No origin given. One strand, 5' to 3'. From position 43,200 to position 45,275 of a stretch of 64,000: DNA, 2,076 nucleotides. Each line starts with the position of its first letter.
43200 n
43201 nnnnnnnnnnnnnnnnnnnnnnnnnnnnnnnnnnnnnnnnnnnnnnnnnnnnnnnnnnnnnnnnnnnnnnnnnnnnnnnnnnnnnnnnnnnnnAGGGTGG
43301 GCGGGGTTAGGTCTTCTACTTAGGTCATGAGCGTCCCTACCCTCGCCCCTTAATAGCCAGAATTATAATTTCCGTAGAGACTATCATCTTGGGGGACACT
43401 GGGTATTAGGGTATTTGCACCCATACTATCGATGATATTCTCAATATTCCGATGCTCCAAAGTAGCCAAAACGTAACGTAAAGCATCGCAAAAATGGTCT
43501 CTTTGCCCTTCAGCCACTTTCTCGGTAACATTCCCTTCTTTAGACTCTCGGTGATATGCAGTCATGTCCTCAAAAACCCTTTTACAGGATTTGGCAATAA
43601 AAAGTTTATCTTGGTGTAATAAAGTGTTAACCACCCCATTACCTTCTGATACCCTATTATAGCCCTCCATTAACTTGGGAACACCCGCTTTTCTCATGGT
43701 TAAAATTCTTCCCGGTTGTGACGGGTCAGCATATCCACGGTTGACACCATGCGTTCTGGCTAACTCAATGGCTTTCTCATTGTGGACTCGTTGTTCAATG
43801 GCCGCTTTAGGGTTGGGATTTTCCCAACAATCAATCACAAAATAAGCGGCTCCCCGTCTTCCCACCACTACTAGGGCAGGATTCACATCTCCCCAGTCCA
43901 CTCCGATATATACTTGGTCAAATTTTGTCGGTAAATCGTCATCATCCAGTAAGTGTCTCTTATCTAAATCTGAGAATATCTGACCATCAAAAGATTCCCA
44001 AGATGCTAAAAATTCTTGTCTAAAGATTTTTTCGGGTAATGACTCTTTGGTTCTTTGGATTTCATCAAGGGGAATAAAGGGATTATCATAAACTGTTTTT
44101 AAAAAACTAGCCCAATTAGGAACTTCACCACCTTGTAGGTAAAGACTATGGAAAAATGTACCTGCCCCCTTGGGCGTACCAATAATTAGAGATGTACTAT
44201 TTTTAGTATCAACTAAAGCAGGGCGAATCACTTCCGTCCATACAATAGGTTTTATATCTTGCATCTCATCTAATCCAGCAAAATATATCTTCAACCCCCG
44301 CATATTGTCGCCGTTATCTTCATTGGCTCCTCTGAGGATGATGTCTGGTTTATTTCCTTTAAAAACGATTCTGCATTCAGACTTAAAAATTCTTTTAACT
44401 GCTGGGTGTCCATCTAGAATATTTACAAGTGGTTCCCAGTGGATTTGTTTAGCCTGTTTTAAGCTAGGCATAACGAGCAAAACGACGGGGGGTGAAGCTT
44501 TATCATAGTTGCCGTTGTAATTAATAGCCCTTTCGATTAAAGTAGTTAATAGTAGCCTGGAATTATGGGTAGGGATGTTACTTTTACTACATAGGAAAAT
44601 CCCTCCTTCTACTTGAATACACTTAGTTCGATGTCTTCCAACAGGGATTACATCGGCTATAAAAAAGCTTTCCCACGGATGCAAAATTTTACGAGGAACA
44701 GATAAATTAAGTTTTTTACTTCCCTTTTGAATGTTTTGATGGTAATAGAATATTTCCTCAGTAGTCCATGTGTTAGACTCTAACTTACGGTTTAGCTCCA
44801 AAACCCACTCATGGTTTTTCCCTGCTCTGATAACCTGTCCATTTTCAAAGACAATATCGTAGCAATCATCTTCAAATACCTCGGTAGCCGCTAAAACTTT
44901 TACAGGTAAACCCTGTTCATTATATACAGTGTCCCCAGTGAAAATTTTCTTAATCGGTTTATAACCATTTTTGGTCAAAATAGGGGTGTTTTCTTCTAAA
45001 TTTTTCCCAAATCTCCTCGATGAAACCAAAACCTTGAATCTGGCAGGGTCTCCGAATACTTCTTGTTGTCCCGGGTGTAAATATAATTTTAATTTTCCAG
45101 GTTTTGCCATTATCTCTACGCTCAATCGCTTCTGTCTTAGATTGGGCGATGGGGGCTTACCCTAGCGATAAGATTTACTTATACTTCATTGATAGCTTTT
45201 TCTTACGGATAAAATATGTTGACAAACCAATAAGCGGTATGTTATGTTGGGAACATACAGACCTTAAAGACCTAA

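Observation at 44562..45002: Class-3-like mini-intein splitting the Walker A P-loop of the large terminase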

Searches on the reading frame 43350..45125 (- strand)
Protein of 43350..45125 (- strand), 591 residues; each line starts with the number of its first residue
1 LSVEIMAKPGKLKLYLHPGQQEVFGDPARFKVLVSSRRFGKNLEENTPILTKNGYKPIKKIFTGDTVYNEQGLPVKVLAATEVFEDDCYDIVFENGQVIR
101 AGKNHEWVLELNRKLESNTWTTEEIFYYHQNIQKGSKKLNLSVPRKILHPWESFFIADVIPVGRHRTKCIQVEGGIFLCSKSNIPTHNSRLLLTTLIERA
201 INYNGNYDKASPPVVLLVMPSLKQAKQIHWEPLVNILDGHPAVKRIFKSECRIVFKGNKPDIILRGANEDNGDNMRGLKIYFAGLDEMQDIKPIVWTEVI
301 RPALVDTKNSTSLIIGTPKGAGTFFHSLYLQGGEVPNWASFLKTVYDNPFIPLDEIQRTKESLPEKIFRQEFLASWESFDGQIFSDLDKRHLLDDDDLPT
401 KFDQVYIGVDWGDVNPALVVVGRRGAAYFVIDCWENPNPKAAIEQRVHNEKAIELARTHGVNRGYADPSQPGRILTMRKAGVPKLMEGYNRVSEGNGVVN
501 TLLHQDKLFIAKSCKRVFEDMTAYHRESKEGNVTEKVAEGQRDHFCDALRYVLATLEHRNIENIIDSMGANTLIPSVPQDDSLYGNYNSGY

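Call 3: search_protein_families(library=pfam, proteins=[window:43350-45125:-], max_evalue=10)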
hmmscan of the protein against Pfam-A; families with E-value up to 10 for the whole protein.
window:43350-45125:- (591 aa): 2 families
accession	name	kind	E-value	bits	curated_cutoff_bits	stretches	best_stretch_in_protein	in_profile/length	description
PF17289.8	Terminase_6C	-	5.6e-05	23.6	22.6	1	417-554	15-153/155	Terminase RNaseH-like domain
PF03237.21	Terminase_6N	-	0.0005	20.2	22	1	213-385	29-209/215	Terminase large subunit, T4likevirus-type, N-terminal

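Call 5: find_homologous_proteins(query=window:43350-45125:-, max_evalue=0.00001)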
Query window:43350-45125:- (591 aa): 174 proteins with E <= 0.00001 among 8000 candidates; the best 120 are listed.
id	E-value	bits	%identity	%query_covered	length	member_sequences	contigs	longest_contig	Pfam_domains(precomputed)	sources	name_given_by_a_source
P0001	0.0e+0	1344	99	53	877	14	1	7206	PF14890.12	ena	-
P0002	5.0e-255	866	99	64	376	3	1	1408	-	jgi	jgi:hypothetical protein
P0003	7.7e-194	663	65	42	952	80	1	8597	PF07591.16,PF13403.12,PF14890.12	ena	-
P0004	2.5e-173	596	53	73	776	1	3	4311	-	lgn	-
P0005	9.7e-172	591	53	73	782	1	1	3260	-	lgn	-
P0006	5.0e-171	588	59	66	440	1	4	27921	-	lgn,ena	-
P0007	2.5e-159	549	50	73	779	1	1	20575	-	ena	-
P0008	8.9e-157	541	51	70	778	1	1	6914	PF17289.9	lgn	-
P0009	3.7e-148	513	53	71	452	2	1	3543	PF03237.22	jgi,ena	-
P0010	5.9e-147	509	55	45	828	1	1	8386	PF14528.12,PF14890.12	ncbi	-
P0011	8.1e-144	498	54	44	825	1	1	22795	PF14528.12,PF14890.12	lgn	-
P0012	3.6e-143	496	54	42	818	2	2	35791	PF14528.12,PF14890.12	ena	-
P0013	1.6e-141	491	53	66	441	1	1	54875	-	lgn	-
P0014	4.3e-141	489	53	42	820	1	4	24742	PF14528.12,PF14890.12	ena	-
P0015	1.3e-140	488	53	64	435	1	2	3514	PF03237.22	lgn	-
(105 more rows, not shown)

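Call 6: search_dna_similar(query=window:43350-45125:-, collection=phages, mode=protein, max_rows=30)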
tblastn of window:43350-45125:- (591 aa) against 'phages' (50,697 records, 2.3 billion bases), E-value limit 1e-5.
Records with a match: 1194; places in all: 1194; records where one place covers at least 80% of the query: 0.
Best place of each record, by identity: 60-80% 1; <60% 1193.
By first word of the organism name: Vibrio 379; Salmonella 271; Escherichia 146; Mycobacterium 93; Klebsiella 92; Pelagibacter 28; Bacteriophage 19; Streptomyces 14; Pseudomonas 13; Phage 13; and 49 more.
By host as written in the record: - 371; Mycobacterium smegmatis mc2 155 68; Escherichia coli 48; Salmonella enterica subsp. enterica serovar Enteritidis PT1 39; Vibrio harveyi BAA-1116 36; Klebsiella pneumoniae 27; Salmonella sp. 24; Salmonella enterica 23; and 239 more.
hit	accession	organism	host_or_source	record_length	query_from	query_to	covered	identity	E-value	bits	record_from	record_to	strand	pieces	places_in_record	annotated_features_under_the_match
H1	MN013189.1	Microcystis phage Mic1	Cyanobacteria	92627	5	564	72%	68.5%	5e-101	617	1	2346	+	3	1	terminase large subunit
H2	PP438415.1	Dolichospermum phage Dfl-JY23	Dolichospermum flos-aquae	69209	172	558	65%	32.3%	6e-43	171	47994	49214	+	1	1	large subunit terminase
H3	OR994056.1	Leptolyngbya phage Lbo402-yong5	Leptolyngbya boryana (basionym: ...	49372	219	563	58%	36.0%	2e-59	220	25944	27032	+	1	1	large subunit terminase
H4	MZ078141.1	Anabaena phage Elbi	Anabaena sp. PCC 7120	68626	172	558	65%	32.1%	1e-43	173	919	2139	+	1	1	terminase large subunit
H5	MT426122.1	Nostoc phage YongM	Nostoc sp. FACHB-596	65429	172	558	65%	31.5%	2e-41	167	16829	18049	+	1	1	large subunit terminase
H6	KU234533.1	Nostoc phage A1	Nostoc sp. PCC7210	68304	172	558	65%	31.3%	6e-42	168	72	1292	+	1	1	similar to terminase large subunit; TerL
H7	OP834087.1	Anabaena phage YongM2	Anabaena flos-aquae FACHB-418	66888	172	558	65%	31.1%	3e-41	166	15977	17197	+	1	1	terminase large subunit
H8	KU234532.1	Nostoc phage N1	Nostoc sp. PCC7210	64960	172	558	65%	30.9%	3e-41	166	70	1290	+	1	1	terminase large subunit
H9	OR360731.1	Anabaena phage A-1(L)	Nostoc sp. PCC 7120 = FACHB-418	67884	216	558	58%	32.9%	8e-42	168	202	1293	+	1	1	terminase large subunit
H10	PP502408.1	Proteus phage vB_PMC-PL1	Proteus mirabilis B2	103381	131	565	74%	24.6%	5e-16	88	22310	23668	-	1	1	terminase large subunit | putative terminase small subunit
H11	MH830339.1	Proteus phage Stubb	Proteus mirabilis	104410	131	561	73%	24.6%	2e-15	86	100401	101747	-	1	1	terminase large subunit | terminase small subunit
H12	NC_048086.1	Proteus phage Stubb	Proteus mirabilis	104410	131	561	73%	24.6%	2e-15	86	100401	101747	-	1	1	terminase large subunit | terminase small subunit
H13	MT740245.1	Proteus phage M4H10_20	Proteus mirabilis H10_20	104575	145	565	71%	24.7%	4e-16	88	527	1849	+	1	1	terminase large subunit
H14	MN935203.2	Proteus phage VTCCBPA139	Proteus mirabilis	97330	145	565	71%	24.7%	5e-16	88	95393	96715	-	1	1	terminase large subunit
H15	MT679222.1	Proteus phage 2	Proteus mirabilis 3b10_21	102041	145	565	71%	24.7%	5e-16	88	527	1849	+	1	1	terminase large subunit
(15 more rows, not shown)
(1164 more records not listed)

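Call 8: get_annotated_region(hit=H1, flank=6000)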
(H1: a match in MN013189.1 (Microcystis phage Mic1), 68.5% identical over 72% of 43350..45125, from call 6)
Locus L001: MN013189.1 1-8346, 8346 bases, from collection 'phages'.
description: Microcystis phage Mic1, complete genome.
organism: Microcystis phage Mic1 (NCBI taxid 2587456)
taxonomy: Viruses; Duplodnaviria; Heunggongvirae; Uroviricota; Caudoviricetes
host: Cyanobacteria; source: Water samples; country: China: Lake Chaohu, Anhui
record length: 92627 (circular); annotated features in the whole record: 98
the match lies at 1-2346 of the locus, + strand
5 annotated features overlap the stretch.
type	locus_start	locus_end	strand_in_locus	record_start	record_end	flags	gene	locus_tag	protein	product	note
CDS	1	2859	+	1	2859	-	-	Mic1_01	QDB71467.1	terminase large subunit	TerL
CDS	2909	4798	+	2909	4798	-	-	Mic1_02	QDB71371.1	portal protein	Portal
CDS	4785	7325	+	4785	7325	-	-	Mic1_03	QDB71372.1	hypothetical protein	-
CDS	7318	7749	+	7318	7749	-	-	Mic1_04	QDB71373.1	hypothetical protein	-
CDS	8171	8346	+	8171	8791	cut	-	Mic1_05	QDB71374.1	ParA family protein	ParA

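Call 23: find_encoding_contigs(protein=window:43350-45110:-, flank=3000, max_places=4)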
Protein window:43350-45110:- (586 aa): 9 contigs read that carry it; 2 places shown.
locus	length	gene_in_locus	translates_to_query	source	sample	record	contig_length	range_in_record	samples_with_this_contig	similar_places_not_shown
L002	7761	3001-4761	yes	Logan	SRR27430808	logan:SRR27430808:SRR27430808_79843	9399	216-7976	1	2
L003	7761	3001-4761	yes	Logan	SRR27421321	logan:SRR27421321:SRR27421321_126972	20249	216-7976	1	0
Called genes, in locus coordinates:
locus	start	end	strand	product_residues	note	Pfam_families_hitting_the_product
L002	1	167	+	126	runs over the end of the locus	?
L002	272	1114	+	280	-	-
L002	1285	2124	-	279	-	-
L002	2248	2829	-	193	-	-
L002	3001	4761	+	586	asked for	-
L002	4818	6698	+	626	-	-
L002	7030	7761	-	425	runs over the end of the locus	PF12323:HTH_OrfB_IS605, PF01385:OrfB_IS605, PF07282:Cas12f1-like_TNB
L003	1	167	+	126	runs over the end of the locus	?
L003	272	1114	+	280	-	-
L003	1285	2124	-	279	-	-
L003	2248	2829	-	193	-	-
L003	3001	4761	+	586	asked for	-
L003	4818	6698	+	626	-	-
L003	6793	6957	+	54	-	-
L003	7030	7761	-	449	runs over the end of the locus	PF12323:HTH_OrfB_IS605, PF01385:OrfB_IS605, PF07282:Cas12f1-like_TNB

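Call 37: find_encoding_contigs(protein=P0001, flank=3000, max_places=3)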
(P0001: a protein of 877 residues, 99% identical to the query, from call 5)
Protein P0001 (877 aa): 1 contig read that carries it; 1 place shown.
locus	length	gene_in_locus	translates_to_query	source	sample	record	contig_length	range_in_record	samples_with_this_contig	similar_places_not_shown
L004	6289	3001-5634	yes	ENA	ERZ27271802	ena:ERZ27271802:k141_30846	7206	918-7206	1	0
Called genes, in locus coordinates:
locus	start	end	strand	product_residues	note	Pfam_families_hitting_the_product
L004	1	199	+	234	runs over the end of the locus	PF04383:KilA-N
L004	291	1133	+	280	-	-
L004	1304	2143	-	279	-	-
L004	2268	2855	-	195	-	-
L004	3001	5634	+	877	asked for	PF14890:Intein_splicing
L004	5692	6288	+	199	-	?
